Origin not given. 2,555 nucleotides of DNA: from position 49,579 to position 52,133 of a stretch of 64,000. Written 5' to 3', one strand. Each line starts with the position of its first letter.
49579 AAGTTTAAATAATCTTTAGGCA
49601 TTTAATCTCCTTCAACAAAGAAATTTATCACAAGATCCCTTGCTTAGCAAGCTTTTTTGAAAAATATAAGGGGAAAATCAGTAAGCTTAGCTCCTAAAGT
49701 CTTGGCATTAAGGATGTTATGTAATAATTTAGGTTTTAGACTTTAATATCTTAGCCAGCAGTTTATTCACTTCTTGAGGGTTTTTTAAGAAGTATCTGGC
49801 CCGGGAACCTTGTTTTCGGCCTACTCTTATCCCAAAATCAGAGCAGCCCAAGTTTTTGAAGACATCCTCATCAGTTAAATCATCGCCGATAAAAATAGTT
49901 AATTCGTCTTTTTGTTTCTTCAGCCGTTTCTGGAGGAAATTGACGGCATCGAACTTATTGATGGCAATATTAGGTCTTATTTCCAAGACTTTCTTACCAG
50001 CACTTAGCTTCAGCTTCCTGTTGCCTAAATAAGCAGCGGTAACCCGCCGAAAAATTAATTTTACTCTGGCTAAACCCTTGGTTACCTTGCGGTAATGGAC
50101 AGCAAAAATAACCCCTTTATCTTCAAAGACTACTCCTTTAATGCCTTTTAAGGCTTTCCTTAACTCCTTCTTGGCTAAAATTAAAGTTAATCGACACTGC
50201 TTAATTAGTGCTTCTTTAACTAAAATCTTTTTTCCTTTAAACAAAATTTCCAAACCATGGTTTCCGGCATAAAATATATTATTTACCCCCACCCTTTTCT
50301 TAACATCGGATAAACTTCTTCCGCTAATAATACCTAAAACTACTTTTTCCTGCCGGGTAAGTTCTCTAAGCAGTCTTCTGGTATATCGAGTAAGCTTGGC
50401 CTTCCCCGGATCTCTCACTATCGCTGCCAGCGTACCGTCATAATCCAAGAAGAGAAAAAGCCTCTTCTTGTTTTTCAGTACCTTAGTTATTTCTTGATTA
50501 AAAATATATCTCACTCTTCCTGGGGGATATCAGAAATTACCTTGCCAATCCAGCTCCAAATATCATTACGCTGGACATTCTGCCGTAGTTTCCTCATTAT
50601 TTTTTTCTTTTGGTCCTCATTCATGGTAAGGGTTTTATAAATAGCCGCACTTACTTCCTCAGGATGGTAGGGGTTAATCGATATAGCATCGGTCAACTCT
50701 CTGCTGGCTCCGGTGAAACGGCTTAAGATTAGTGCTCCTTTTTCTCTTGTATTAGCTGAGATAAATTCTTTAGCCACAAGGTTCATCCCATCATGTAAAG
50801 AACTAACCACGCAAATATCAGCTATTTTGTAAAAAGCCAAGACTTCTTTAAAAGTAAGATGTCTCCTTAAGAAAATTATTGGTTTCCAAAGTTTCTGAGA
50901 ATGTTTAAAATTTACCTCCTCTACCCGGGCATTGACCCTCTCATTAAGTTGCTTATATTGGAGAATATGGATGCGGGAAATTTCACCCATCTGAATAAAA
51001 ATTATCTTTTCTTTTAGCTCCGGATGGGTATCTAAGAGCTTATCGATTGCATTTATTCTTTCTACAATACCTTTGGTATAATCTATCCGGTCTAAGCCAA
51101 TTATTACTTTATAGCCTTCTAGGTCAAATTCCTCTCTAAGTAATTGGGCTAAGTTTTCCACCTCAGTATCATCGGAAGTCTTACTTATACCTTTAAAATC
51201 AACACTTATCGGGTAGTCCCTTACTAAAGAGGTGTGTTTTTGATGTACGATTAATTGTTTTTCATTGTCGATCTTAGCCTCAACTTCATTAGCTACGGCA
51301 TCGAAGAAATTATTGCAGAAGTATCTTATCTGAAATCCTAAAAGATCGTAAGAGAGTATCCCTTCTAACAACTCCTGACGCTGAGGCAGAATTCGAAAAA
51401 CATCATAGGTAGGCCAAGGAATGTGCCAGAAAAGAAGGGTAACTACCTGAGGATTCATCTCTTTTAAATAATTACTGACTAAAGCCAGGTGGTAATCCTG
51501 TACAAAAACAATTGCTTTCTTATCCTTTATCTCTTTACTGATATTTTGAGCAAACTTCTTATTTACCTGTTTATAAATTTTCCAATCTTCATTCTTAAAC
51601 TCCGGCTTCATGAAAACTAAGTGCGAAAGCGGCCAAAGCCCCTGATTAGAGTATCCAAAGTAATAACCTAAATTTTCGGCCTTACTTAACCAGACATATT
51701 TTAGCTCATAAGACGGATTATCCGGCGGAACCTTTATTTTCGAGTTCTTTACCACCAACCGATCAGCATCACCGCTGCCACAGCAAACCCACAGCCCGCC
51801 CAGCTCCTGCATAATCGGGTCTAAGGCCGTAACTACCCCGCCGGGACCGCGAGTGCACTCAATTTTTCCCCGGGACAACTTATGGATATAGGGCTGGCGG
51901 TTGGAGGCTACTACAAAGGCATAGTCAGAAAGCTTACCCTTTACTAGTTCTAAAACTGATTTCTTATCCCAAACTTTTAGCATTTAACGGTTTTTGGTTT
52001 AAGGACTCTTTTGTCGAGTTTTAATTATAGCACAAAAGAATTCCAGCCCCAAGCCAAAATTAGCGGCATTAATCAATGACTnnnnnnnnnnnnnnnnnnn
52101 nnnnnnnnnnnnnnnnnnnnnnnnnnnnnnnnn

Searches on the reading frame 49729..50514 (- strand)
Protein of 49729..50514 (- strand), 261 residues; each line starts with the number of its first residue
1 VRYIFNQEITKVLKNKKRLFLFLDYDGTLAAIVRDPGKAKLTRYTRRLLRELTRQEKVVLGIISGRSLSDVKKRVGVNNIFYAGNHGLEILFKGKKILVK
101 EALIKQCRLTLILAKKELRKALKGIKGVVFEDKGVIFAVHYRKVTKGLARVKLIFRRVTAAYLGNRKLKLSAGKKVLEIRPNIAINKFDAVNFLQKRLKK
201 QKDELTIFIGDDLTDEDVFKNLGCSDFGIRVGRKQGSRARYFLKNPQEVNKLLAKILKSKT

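Call 56: search_protein_families(library=pfam, proteins=[window:49729-50514:-], max_evalue=0.0001)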
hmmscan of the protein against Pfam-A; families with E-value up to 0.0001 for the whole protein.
window:49729-50514:- (261 aa): 3 families
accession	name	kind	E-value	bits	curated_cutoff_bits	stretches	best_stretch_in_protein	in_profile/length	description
PF02358.22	Trehalose_PPase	-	4.2e-43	147.6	27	1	22-234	1-218/235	Trehalose-phosphatase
PF08282.18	Hydrolase_3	-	8.5e-08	32.7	20.9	0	21-111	1-87/255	haloacid dehalogenase-like hydrolase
PF05116.19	S6PP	-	9e-06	25.9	20.3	0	175-251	155-226/247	Sucrose-6F-phosphate phosphohydrolase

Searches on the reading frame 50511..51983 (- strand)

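Call 56: search_protein_families(library=pfam, proteins=[window:50511-51983:-], max_evalue=0.0001)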
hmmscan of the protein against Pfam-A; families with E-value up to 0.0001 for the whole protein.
window:50511-51983:- (490 aa): 1 family
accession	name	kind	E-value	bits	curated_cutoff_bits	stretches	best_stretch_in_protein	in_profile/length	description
PF00982.27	Glyco_transf_20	-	3e-122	409.2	32.5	1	23-486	3-471/473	Glycosyltransferase family 20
